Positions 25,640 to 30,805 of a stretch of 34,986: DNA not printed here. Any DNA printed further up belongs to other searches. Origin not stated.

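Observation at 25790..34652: Uncharacterised four-gene envelope module led by a 1621-aa PA/M28-like ectodomain fused to an FtsX-type permease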

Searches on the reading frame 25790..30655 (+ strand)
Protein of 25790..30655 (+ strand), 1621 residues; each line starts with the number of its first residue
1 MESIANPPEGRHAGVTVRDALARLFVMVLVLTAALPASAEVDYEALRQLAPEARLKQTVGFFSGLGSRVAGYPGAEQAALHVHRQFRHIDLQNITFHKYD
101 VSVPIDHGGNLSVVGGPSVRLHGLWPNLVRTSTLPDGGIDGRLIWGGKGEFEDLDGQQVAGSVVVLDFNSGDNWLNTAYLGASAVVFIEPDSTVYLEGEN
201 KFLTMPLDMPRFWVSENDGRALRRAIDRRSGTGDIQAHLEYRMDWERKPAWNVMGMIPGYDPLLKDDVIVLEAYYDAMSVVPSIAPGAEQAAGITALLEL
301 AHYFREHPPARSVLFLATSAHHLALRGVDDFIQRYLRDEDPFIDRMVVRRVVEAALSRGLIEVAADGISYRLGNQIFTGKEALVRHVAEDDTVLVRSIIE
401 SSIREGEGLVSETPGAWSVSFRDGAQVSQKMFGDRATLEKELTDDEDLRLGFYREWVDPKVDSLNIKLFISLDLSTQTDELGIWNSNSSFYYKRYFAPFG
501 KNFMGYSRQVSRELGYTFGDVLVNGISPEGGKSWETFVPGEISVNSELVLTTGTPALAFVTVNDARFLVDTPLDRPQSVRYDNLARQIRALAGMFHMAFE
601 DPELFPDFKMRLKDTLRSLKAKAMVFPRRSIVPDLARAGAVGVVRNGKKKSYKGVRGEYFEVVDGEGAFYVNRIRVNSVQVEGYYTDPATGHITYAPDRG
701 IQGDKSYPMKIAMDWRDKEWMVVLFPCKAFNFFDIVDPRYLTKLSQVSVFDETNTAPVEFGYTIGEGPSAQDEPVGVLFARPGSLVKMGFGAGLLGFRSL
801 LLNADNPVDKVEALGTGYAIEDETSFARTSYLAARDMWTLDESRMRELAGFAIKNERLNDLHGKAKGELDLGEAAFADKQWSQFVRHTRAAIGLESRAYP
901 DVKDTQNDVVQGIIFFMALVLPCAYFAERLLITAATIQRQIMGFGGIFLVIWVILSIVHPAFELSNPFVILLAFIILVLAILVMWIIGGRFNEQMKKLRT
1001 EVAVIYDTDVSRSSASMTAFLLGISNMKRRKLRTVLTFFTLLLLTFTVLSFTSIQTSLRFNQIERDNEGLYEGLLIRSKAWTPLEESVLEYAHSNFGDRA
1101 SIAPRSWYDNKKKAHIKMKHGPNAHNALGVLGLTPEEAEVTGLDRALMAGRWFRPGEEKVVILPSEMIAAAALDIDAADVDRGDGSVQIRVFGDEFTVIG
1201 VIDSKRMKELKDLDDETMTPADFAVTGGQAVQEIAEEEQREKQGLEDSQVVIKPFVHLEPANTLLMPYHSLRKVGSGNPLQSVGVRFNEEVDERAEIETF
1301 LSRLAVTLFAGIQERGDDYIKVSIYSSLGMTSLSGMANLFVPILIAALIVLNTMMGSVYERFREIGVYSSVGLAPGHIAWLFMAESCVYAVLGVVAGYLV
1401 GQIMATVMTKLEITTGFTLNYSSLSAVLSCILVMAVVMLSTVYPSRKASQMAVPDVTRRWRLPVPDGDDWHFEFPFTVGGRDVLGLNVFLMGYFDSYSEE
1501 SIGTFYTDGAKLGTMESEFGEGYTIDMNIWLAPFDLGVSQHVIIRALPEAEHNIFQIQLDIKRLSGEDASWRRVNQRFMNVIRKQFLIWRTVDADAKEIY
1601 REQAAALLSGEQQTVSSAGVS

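Call 7: search_protein_families(library=pfam, proteins=[window:25790-30655:+], max_evalue=1)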
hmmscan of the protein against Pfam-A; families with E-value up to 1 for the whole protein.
window:25790-30655:+ (1621 aa): 3 families
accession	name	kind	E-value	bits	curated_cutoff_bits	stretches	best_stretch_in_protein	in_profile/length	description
PF02687.27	FtsX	-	7.1e-16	58.8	25.5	1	1340-1451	5-118/120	FtsX-like permease C-terminal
PF04389.22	Peptidase_M28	-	2.6e-07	31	21.3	1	252-333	1-78/193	Peptidase family M28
PF12704.14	MacB_PCD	-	0.0018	19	27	1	1080-1224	50-176/207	MacB-like periplasmic core domain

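Call 8: search_protein_families(library=ncbifam, proteins=[window:25790-30655:+], max_evalue=1)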
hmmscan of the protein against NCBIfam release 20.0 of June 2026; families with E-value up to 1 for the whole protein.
window:25790-30655:+ (1621 aa): 9 families
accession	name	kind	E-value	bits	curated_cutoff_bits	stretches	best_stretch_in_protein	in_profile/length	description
TIGR03434.1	ADOP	subfamily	2.4e-07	29.3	622.3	1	1304-1451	655-794/803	ADOP family duplicated permease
NF007826.0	PRK10535.1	equivalog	9.1e-06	24.2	966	1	1341-1452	531-640/648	macrolide ABC transporter ATP-binding protein/permease MacB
NF008076.0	PRK10814.1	exception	5.7e-05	22.3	473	1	1342-1451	274-390/399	lipoprotein-releasing ABC transporter permease subunit LolC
TIGR00439.2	FtsX_Gneg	equivalog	8.8e-05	21.8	255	1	1341-1441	176-280/292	permease-like cell division protein FtsX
NF038346.1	FtsX_actino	exception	0.00018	21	250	1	1324-1440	172-294/308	permease-like cell division protein FtsX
TIGR02212.1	lolCE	equivalog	0.0005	19.1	362.45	1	1339-1451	273-402/411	lipoprotein-releasing ABC transporter permease subunit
NF007568.0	PRK10199.1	equivalog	0.00058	19.2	298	1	290-338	144-192/346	aminopeptidase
NF038347.1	FtsX_Gpos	exception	0.0074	15.7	225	1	1328-1438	164-275/296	permease-like cell division protein FtsX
NF008357.0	PRK11146.1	exception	0.69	8.7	439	0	1343-1412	280-349/414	lipoprotein-releasing ABC transporter permease subunit LolE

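Call 17: search_solved_structures(query=window:25790-30655:+, max_evalue=0.01)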
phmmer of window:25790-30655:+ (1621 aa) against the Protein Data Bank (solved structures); distinct sequences matched with E-value up to 0.01: 17.
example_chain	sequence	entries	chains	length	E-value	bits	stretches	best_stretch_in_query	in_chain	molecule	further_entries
5lil_A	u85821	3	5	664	4.8e-11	43.9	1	1264-1451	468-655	Macrolide export ATP-binding/permease protein MacB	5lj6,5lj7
9o9x_C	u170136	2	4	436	2.4e-06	28.4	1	1341-1459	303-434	ABC transporter permease YtrF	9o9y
7arh_C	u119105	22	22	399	2.8e-06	28.1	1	1339-1450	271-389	Lipoprotein-releasing ABC transporter permease subunit LolC | Lipo-releasing system transmembrane protein lolC | Lipoprotein-releasing system transmembrane prot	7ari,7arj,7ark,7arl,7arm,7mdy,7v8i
7mdx_A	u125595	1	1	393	4.7e-06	27.4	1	1339-1449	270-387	Lipoprotein-releasing system transmembrane protein LolC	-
5gko_A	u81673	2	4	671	9.9e-06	26.3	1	1264-1450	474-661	Macrolide export ATP-binding/permease protein MacB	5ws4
5nik_J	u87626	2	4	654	3e-05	24.7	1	1266-1456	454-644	Macrolide export ATP-binding/permease protein MacB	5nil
5xu1_M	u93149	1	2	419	0.00014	22.4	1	1330-1452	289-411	ABC transporter permeae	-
2anp_A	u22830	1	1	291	0.00034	21.2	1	281-338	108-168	leucyl aminopeptidase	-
9w37_A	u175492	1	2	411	0.0006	20.4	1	1324-1411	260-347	LolF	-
9w35_A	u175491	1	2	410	0.00062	20.4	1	1324-1411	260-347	LolF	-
9w2w_A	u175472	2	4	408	0.00068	20.2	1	1324-1410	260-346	LolF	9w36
6hc6_A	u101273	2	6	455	0.0024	18.4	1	46-334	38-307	Aminopeptidase YwaD | Aminopeptidase Y (Arg Lys Leu preference)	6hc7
3b35_A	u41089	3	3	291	0.0043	17.6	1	281-338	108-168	Bacterial leucyl aminopeptidase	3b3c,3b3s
3b3t_A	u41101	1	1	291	0.0043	17.6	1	281-338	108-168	Bacterial leucyl aminopeptidase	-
1amp_A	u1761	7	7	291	0.0043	17.6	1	281-338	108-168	AMINOPEPTIDASE | PROTEIN (AMINOPEPTIDASE) | BACTERIAL LEUCYL AMINOPEPTIDASE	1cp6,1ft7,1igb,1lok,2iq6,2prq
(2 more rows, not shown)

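Call 67: search_solved_structures(query=A5, max_evalue=1)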
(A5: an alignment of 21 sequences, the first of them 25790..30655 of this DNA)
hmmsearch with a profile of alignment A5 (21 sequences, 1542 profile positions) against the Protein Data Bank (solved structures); distinct sequences matched with E-value up to 1: 45.
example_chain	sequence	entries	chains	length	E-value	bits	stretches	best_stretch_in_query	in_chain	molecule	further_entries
2ek8_A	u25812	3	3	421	1.6e-18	68.9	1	41-336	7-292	Aminopeptidase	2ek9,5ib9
6hc6_A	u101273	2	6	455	3.1e-16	61.3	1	11-351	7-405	Aminopeptidase YwaD | Aminopeptidase Y (Arg Lys Leu preference)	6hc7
5lil_A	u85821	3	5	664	3.5e-12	47.9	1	1193-1375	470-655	Macrolide export ATP-binding/permease protein MacB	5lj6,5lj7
9o9x_C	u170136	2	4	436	6.5e-10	40.4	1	1265-1380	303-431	ABC transporter permease YtrF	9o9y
5xu1_M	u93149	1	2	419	1.6e-09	39.1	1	1265-1375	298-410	ABC transporter permeae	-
5gko_A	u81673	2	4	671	1e-08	36.4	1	1191-1375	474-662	Macrolide export ATP-binding/permease protein MacB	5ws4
5nik_J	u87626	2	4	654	1.4e-08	36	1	1192-1375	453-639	Macrolide export ATP-binding/permease protein MacB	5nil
2anp_A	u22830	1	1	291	4e-08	34.5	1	241-341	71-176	leucyl aminopeptidase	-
3b3t_A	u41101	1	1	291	3.5e-07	31.3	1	241-341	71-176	Bacterial leucyl aminopeptidase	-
3b35_A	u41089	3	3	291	5.6e-07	30.7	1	241-341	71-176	Bacterial leucyl aminopeptidase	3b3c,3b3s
1amp_A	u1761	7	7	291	6.1e-07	30.5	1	241-341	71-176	AMINOPEPTIDASE | PROTEIN (AMINOPEPTIDASE) | BACTERIAL LEUCYL AMINOPEPTIDASE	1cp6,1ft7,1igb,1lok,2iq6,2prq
3b3v_A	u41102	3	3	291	6.1e-07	30.5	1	241-341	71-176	Bacterial leucyl aminopeptidase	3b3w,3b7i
1rtq_A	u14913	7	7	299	6.4e-07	30.5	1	241-341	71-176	Bacterial leucyl aminopeptidase | Aminopeptidase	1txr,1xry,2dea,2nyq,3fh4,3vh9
3s9l_A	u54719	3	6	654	3e-06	28.2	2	43-164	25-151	Transferrin receptor protein 1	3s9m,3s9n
6wrv_A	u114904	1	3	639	3e-06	28.2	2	44-164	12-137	Transferrin receptor protein 1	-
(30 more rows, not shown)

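Call 81: search_protein_families(library=padloc, proteins=[window:25790-30655:+], max_evalue=0.001)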
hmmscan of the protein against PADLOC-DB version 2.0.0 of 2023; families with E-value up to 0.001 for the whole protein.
window:25790-30655:+ (1621 aa): 2 families
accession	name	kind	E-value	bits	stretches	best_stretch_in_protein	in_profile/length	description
PDLC01991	CARF_m8--CARF_LolE_TM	-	1.8e-54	183.2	2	1292-1590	396-680/810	-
PDLC01990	CARF_m8--CARF_Beta-galactosidase_LolE_TM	-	4.5e-19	65.3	1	1338-1476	1415-1554/1791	-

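Call 104: list_cluster_members(proteins=[window:25790-30655:+, window:33275-34324:+, window:34263-34652:+, P0410])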
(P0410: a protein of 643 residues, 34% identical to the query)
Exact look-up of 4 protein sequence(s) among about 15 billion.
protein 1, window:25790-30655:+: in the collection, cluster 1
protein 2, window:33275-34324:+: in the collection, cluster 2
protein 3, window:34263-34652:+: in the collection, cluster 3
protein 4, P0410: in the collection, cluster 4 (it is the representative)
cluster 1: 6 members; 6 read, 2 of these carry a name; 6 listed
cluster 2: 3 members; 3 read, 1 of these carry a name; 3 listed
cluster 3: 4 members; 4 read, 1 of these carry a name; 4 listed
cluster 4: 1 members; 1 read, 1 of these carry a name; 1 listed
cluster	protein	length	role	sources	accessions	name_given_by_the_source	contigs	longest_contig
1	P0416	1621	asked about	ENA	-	-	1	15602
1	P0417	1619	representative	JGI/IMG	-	hypothetical protein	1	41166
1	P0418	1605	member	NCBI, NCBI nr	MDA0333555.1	MAG: FtsX-like permease family protein [bacterium] | FtsX-like permease family protein [bacterium]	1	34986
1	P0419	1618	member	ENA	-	-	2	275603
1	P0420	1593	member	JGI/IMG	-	-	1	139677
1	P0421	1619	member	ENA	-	-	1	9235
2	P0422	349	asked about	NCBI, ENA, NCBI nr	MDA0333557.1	MAG: hypothetical protein O2782_00135 [bacterium] | hypothetical protein [bacterium]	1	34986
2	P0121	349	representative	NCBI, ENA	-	-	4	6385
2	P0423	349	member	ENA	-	-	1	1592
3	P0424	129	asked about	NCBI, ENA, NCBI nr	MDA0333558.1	MAG: PqqD family protein [bacterium] | PqqD family protein [bacterium]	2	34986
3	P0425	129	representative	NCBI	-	-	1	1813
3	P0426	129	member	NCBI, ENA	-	-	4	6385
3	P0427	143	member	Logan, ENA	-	-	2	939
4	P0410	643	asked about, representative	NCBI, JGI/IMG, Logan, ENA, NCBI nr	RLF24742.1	MAG: hypothetical protein DRN15_02055 [Thermoprotei archaeon]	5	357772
